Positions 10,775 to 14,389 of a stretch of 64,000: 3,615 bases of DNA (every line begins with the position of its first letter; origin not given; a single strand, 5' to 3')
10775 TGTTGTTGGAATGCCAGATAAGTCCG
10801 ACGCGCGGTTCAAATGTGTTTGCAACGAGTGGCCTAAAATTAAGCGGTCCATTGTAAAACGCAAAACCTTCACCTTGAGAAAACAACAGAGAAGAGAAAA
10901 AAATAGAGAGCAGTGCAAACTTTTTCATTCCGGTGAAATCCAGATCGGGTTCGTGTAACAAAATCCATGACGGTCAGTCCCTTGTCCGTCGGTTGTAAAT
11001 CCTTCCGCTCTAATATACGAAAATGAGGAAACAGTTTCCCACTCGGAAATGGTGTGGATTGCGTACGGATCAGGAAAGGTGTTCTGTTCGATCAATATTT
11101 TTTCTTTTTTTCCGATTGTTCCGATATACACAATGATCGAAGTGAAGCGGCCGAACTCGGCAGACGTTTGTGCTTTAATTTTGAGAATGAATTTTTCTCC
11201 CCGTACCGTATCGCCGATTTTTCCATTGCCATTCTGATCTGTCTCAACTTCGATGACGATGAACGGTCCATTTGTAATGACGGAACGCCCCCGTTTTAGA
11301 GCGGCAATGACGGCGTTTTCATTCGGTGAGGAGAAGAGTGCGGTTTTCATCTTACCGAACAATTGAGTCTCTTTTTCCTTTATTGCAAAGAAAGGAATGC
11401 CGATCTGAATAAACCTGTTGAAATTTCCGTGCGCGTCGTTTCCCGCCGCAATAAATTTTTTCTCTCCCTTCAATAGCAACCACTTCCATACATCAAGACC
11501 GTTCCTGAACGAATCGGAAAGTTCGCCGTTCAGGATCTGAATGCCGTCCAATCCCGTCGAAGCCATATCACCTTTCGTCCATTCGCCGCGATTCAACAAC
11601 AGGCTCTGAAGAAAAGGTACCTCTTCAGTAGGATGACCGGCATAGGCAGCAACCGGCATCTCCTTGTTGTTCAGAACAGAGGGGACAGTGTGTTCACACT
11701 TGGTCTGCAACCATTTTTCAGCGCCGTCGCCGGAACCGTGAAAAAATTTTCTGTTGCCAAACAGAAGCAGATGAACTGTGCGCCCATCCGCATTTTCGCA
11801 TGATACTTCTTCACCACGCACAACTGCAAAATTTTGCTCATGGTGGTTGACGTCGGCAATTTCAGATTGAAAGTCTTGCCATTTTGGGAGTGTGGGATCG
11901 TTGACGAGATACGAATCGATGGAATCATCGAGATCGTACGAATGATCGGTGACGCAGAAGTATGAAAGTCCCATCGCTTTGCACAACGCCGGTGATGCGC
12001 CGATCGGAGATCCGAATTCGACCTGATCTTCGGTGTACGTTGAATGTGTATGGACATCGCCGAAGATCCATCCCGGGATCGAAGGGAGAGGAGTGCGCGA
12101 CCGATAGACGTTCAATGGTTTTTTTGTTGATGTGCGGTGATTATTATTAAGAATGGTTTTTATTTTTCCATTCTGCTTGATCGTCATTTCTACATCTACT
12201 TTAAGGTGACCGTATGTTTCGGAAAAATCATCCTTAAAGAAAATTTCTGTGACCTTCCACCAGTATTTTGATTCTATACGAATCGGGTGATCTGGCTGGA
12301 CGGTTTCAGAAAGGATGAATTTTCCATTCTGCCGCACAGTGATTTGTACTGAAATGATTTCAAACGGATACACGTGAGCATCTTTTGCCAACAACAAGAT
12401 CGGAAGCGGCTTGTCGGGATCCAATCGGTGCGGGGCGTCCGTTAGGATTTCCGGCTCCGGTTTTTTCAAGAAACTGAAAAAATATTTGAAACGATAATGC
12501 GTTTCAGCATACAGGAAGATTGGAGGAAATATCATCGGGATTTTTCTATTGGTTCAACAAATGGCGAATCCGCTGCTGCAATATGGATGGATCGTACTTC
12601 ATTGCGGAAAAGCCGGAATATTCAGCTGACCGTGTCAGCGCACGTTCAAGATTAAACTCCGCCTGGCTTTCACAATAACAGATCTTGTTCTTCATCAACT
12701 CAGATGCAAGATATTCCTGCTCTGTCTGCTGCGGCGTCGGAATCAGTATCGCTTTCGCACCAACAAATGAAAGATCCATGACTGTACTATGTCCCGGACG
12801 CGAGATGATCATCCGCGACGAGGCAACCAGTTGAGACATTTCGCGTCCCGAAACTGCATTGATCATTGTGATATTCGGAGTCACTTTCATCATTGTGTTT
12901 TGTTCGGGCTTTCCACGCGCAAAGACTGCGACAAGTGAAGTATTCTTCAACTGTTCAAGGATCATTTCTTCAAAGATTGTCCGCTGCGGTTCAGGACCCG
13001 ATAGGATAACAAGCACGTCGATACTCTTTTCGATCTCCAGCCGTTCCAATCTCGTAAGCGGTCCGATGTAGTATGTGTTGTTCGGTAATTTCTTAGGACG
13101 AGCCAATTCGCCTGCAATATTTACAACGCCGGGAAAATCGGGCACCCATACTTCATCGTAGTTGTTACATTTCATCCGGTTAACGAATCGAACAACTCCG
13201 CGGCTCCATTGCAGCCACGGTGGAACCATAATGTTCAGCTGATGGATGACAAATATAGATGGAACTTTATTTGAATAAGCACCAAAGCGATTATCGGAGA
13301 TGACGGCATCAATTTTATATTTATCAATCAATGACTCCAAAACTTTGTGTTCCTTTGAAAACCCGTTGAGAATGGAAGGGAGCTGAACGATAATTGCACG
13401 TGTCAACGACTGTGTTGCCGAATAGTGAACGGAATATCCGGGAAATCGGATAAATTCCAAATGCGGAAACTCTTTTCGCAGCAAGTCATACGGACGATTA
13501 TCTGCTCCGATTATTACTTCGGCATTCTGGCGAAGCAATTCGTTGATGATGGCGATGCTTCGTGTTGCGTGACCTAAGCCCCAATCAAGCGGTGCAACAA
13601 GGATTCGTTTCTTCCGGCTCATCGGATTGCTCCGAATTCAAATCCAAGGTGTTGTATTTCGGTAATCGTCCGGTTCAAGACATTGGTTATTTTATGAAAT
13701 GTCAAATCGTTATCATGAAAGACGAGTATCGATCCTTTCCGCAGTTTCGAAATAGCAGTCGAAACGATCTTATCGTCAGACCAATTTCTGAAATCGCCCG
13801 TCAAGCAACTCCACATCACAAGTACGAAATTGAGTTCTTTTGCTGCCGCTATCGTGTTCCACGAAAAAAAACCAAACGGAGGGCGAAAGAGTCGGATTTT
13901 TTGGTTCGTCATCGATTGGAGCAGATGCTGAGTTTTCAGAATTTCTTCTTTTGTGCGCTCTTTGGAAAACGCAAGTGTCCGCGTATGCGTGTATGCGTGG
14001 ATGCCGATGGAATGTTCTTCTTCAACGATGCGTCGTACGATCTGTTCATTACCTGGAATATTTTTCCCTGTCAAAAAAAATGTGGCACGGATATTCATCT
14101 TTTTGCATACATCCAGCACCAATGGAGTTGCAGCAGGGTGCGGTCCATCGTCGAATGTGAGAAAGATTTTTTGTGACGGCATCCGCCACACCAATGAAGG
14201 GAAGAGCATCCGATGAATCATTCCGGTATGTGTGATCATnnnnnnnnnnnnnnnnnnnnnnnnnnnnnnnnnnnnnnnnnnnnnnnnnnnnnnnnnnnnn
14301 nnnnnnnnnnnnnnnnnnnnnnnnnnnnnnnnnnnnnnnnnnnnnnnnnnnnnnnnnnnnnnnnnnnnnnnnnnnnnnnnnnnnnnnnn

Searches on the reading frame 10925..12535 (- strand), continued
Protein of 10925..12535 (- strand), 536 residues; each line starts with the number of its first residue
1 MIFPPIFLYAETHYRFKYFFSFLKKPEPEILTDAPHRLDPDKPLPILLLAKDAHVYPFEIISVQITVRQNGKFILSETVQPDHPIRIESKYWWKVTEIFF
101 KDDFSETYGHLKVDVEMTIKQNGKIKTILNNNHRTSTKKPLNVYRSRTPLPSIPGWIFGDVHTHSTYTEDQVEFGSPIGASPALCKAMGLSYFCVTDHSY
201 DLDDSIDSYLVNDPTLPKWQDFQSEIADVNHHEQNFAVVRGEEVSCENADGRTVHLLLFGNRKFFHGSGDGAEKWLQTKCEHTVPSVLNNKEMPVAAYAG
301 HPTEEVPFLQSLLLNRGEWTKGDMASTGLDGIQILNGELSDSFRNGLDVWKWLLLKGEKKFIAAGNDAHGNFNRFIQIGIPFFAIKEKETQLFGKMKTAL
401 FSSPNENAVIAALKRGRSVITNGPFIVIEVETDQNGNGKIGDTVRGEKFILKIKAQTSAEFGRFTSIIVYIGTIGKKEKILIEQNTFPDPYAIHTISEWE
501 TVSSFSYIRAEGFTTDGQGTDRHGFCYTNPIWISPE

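Call 89: find_encoding_contigs(protein=P0470, flank=10000, max_places=1)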
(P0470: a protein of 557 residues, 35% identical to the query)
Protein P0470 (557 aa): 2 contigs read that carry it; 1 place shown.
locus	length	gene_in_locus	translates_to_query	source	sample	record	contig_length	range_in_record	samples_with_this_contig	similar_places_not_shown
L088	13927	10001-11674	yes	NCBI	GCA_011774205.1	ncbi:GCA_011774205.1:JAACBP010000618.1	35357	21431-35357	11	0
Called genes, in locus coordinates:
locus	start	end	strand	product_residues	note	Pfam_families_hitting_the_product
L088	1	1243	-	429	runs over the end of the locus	PF09861:Lar_N, PF21113:LarA_C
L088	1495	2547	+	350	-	PF13506:Glyco_transf_21, PF13641:Glyco_tranf_2_3, PF13704:Glyco_tranf_2_4 (weak), PF00535:Glycos_transf_2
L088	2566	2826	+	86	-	-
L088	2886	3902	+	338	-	PF04055:Radical_SAM, PF13186:SPASM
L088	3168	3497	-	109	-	-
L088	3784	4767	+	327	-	PF03706:LPG_synthase_TM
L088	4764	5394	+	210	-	PF01522:Polysacc_deac_1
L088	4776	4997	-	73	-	-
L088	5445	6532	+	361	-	PF00535:Glycos_transf_2, PF10111:Glyco_tranf_2_2 (weak), PF13506:Glyco_transf_21, PF13641:Glyco_tranf_2_3, PF13632:Glyco_trans_2_3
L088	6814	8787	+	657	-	PF01839:FG-GAP (faint), PF13517:FG-GAP_3, PF14783:BBS2_Mid (faint), PF23743:Beta-prop_BBS7 (faint), PF13517:FG-GAP_3, PF18962:Por_Secre_tail (faint), PF13860:FlgD_ig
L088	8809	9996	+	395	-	PF13506:Glyco_transf_21, PF00535:Glycos_transf_2, PF10111:Glyco_tranf_2_2 (faint), PF13641:Glyco_tranf_2_3, PF13632:Glyco_trans_2_3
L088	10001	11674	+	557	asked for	-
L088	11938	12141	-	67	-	-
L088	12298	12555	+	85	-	-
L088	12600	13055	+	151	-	-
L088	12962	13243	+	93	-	-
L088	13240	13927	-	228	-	PF02322:Cyt_bd_oxida_II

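Call 90: find_encoding_contigs(protein=P0486, flank=10000, max_places=1)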
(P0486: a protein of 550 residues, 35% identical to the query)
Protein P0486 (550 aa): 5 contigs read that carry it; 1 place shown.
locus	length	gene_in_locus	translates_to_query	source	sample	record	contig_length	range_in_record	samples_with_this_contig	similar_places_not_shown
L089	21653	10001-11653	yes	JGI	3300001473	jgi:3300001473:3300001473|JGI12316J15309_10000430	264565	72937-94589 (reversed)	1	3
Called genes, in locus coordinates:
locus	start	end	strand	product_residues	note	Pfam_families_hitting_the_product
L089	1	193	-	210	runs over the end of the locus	PF02660:G3P_acyltransf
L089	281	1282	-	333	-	PF00586:AIRS, PF02769:AIRS_C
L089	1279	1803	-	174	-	PF14385:DUF4416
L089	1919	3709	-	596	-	PF00501:AMP-binding, PF23562:AMP-binding_C_3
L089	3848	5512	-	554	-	PF04389:Peptidase_M28, PF01546:Peptidase_M20 (weak)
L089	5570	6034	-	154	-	PF01878:EVE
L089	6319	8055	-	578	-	PF00089:Trypsin, PF13365:Trypsin_2, PF00595:PDZ, PF13180:PDZ_2, PF17820:PDZ_6, PF00595:PDZ (weak), PF13180:PDZ_2 (weak), PF17820:PDZ_6 (weak), +2 more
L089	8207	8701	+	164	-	PF05991:NYN_YacP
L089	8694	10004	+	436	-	PF00512:HisKA, PF13581:HATPase_c_2 (weak), PF02518:HATPase_c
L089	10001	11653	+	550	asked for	-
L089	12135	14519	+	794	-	PF13620:CarboxypepD_reg, PF13715:CarbopepD_reg_2, PF07715:Plug, PF00593:TonB_dep_Rec_b-barrel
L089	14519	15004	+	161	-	PF03190:Thioredox_DsbH, PF13098:Thioredoxin_2, PF13899:Thioredoxin_7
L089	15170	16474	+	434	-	-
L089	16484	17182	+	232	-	PF20260:PUA_4 (weak), PF04452:Methyltrans_RNA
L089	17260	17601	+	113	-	PF11969:DcpS_C, PF01230:HIT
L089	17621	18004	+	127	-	PF00166:Cpn10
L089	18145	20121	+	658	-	PF00654:Voltage_CLC, PF00571:CBS (faint), PF02080:TrkA_C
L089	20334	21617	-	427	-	PF00285:Citrate_synt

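Call 91: find_encoding_contigs(protein=P0407, flank=10000, max_places=1)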
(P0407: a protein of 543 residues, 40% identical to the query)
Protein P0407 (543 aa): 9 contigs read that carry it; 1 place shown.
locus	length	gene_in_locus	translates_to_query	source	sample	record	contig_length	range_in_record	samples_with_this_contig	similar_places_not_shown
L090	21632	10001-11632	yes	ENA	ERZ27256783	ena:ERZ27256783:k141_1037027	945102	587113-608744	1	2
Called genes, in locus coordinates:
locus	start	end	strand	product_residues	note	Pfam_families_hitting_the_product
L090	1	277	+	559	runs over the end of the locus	PF28492:Beta_helix_4 (weak), PF13229:Beta_helix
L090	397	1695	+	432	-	PF18962:Por_Secre_tail (weak), PF13860:FlgD_ig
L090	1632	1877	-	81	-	-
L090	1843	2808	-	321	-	PF03687:UPF0164, PF03349:Toluene_X (faint), PF19572:PorV (weak)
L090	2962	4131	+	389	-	PF13506:Glyco_transf_21, PF00535:Glycos_transf_2, PF10111:Glyco_tranf_2_2 (faint), PF13641:Glyco_tranf_2_3, PF13632:Glyco_trans_2_3 (weak)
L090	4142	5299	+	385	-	PF13506:Glyco_transf_21, PF00535:Glycos_transf_2, PF13641:Glyco_tranf_2_3, PF13632:Glyco_trans_2_3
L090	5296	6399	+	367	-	PF04055:Radical_SAM, PF13186:SPASM (weak)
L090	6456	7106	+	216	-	PF01522:Polysacc_deac_1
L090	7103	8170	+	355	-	PF04055:Radical_SAM, PF13186:SPASM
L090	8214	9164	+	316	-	PF03706:LPG_synthase_TM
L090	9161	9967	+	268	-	PF11306:DUF3108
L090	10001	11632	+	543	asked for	-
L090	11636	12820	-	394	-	PF00890:FAD_binding_2, PF01266:DAO, PF01494:FAD_binding_3, PF03486:HI0933_like, PF05834:Lycopene_cycl (weak), PF07992:Pyr_redox_2 (weak), PF12831:FAD_oxidored, PF22578:GGR_cat, +3 more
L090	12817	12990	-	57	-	PF00037:Fer4, PF12797:Fer4_2 (faint), PF12837:Fer4_6 (weak), PF13237:Fer4_10 (weak), PF14697:Fer4_21, PF12838:Fer4_7, PF13187:Fer4_9 (weak), PF00037:Fer4 (weak), +4 more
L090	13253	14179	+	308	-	PF16119:DUF4835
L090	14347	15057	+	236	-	PF00881:Nitroreductase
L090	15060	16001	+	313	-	PF02517:Rce1-like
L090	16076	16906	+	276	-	-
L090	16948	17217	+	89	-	-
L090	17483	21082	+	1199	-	PF02463:SMC_N, PF13175:AAA_15, PF13304:AAA_21 (weak), PF13476:AAA_23, PF24161:CCDC39 (faint), PF06470:SMC_hinge, PF13304:AAA_21 (weak)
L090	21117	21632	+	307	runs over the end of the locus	PF02881:SRP54_N, PF13191:AAA_16 (weak), PF13604:AAA_30, PF00448:SRP54, PF01656:CbiA (weak), PF13401:AAA_22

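Call 92: find_encoding_contigs(protein=P0472, flank=10000, max_places=1)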
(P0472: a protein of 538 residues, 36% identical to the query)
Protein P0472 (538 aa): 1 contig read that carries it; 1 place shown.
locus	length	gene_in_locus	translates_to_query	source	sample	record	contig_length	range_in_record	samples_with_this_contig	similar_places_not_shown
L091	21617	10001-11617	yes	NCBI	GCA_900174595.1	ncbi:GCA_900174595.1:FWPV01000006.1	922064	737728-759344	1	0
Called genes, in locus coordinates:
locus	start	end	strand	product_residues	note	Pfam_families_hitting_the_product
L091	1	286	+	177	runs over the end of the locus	PF01966:HD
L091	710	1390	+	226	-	PF00702:Hydrolase, PF12710:HAD (faint), PF13419:HAD_2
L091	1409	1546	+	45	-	-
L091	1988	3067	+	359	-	-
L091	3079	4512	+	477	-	PF07494:Reg_prop (faint), PF15902:Sortilin-Vps10 (faint), PF02012:BNR (faint), PF13860:FlgD_ig (weak)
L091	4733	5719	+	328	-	PF13729:TraF_2 (faint)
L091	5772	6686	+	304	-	PF03687:UPF0164, PF18990:DUF5723 (faint), PF19572:PorV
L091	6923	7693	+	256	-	PF11306:DUF3108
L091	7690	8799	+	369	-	PF13506:Glyco_transf_21, PF00535:Glycos_transf_2, PF10111:Glyco_tranf_2_2 (weak), PF13641:Glyco_tranf_2_3, PF13704:Glyco_tranf_2_4 (weak), PF13632:Glyco_trans_2_3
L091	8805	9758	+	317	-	PF04055:Radical_SAM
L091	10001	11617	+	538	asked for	-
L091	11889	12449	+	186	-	PF04434:SWIM (weak)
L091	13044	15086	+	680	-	PF01464:SLT, PF01476:LysM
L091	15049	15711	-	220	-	PF00730:HhH-GPD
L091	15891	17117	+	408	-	PF06857:ACP, PF03328:HpcH_HpaI, PF15617:C-C_Bond_Lyase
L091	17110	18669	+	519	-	PF04223:CitF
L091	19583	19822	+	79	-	-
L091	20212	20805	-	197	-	PF01035:DNA_binding_1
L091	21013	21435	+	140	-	-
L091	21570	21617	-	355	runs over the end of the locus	PF01408:GFO_IDH_MocA (weak), PF02894:GFO_IDH_MocA_C, PF22725:GFO_IDH_MocA_C3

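Call 107: search_protein_families(library=pfam, proteins=[L088:2566-2826:+, L086:7424-8239:+, L086:2680-4314:+, L090:5296-6399:+, L090:7103-8170:+, L091:8805-9758:+], max_evalue=0.05)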
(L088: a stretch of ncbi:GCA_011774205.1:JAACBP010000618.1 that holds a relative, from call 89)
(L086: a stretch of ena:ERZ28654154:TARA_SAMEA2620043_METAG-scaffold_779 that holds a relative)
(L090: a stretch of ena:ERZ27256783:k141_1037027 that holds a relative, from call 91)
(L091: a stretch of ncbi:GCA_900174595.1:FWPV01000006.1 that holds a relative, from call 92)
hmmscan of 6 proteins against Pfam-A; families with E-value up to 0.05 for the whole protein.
L088:2566-2826:+ (86 aa): 2 families
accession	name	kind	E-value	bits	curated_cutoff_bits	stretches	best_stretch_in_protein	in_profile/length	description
PF14384.12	BrnA_antitoxin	-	0.00054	20.7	26.1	1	16-79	6-67/68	BrnA antitoxin of type II toxin-antitoxin system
PF12441.14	CopG_antitoxin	-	0.027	15.7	28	1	37-78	37-78/79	CopG antitoxin of type II toxin-antitoxin system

L086:7424-8239:+ (271 aa): 0 families

L086:2680-4314:+ (544 aa): 1 family
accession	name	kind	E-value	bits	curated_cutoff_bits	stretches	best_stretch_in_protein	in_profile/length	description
PF14052.12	Caps_assemb_Wzi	-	3.5e-06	26.7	30.1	1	207-425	71-308/392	Capsule assembly protein Wzi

L090:5296-6399:+ (367 aa): 2 families
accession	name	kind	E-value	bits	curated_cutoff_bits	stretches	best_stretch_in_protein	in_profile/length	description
PF04055.27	Radical_SAM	-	2.3e-11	44.6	29.5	1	31-194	2-165/166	Radical SAM superfamily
PF13186.11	SPASM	-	4.6e-07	30.5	21.5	1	271-322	4-67/67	Iron-sulfur cluster-binding domain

L090:7103-8170:+ (355 aa): 2 families
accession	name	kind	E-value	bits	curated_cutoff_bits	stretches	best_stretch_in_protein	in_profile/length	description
PF04055.27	Radical_SAM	-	6.8e-17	62.6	29.5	1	59-192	2-139/166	Radical SAM superfamily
PF13186.11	SPASM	-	4.3e-13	49.8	21.5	1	275-341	1-66/67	Iron-sulfur cluster-binding domain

L091:8805-9758:+ (317 aa): 2 families
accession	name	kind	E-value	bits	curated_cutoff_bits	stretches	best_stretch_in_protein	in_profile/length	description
PF04055.27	Radical_SAM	-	2.9e-23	83.3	29.5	1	9-141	2-141/166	Radical SAM superfamily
PF13353.11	Fer4_12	-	0.001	19.8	22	1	6-112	8-116/137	4Fe-4S single cluster domain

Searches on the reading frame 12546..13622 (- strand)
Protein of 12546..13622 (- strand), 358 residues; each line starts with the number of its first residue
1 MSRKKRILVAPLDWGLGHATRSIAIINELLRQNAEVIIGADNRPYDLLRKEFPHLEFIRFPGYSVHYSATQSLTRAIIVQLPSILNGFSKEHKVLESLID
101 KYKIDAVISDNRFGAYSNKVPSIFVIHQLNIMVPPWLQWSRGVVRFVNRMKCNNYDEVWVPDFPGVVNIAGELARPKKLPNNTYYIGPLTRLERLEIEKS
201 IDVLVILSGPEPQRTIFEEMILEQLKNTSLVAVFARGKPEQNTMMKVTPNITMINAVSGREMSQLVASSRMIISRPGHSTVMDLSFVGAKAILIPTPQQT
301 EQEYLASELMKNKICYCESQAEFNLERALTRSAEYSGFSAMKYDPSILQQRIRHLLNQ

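Call 4: search_protein_families(library=pfam, proteins=[window:12546-13622:-], max_evalue=0.01)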
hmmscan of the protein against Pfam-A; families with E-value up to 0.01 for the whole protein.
window:12546-13622:- (358 aa): 2 families
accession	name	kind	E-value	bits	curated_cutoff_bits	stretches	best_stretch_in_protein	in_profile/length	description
PF04101.22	Glyco_tran_28_C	-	2.6e-12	47.5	22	1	232-331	33-139/166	Glycosyltransferase family 28 C-terminal domain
PF13528.12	Glyco_trans_1_3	-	7.3e-09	35.7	25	1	14-111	10-103/322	Glycosyl transferase family 1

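Call 5: search_protein_families(library=ncbifam, proteins=[window:12546-13622:-], max_evalue=0.01)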
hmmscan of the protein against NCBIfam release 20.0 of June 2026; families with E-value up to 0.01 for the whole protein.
window:12546-13622:- (358 aa): 3 families
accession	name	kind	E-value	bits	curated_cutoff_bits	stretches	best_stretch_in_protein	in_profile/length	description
TIGR00661.1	MJ1255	subfamily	4.8e-14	52.4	195.9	1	6-327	1-306/321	MJ1255/VC2487 family glycosyltransferase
TIGR01133.1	murG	equivalog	1.2e-10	40.9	250.25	1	221-327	205-315/353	undecaprenyldiphospho-muramoylpentapeptide beta-N-acetylglucosaminyltransferase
TIGR03590.1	PseG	equivalog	0.00082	19.1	153.55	0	13-111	12-89/280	UDP-2,4-diacetamido-2,4,6-trideoxy-beta-L-altropyranose hydrolase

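Call 36: search_solved_structures(query=window:12546-13622:-, max_evalue=0.1)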
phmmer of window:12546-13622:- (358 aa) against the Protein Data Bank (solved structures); distinct sequences matched with E-value up to 0.1: 0.

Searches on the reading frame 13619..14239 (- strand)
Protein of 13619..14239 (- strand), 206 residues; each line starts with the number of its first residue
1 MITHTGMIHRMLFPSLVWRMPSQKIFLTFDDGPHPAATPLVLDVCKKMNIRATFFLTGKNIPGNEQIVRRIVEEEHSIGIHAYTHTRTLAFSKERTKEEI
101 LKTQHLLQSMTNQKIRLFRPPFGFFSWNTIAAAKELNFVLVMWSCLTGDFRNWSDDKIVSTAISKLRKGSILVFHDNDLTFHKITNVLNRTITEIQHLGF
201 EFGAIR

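Call 4: search_protein_families(library=pfam, proteins=[window:13619-14239:-], max_evalue=0.01)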
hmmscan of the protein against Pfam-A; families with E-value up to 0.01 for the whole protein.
window:13619-14239:- (206 aa): 1 family
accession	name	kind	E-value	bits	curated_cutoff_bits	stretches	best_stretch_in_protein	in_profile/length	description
PF01522.26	Polysacc_deac_1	-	9.9e-34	116.4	23.1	1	21-139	5-122/124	Polysaccharide deacetylase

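Call 5: search_protein_families(library=ncbifam, proteins=[window:13619-14239:-], max_evalue=0.01)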
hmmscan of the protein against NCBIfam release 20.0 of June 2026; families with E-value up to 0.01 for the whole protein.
window:13619-14239:- (206 aa): 10 families
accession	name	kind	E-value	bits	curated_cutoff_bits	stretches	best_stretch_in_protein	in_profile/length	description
TIGR02764.1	spore_ybaN_pdaB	equivalog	1.2e-42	145.9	237.4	1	22-205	5-187/191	polysaccharide deacetylase family sporulation protein PdaB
NF045821.1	PgAcgDacpgdA1_Bac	equivalog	4.4e-35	120.9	400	1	24-202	89-268/282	peptidoglycan-N-acetylglucosamine deacetylase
TIGR02884.1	spore_pdaA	equivalog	2.6e-33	115.6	298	1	23-205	37-220/224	delta-lactam-biosynthetic de-N-acetylase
TIGR02873.1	spore_ylxY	hypoth_equivalog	1e-32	113.4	391.5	1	39-205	101-263/268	probable sporulation protein, polysaccharide deacetylase family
NF045820.1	PgAcgDacpgdA_Strep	equivalog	5.4e-32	111.2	800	1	25-205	270-444/463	peptidoglycan-N-acetylglucosamine deacetylase PgdA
TIGR04243.1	nodulat_NodB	equivalog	1.3e-31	109.7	240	1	23-178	2-158/197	chitooligosaccharide deacetylase NodB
NF045822.1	PgAcgDacpgdA2_Bac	equivalog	1e-20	74.2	400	1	25-158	72-204/274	peptidoglycan-N-acetylglucosamine deacetylase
TIGR03006.1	pepcterm_polyde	equivalog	3e-12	46.3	276.2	1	39-122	37-120/272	XrtA system polysaccharide deacetylase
NF011923.2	PRK15394.1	equivalog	0.0004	19.7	382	0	58-116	82-145/294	4-deoxy-4-formamido-L-arabinose-phosphoundecaprenol deformylase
NF050820.1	PolSacchBiosHfsH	equivalog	0.01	15.6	400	0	24-126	35-144/249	oligosaccharide deacetylase HfsH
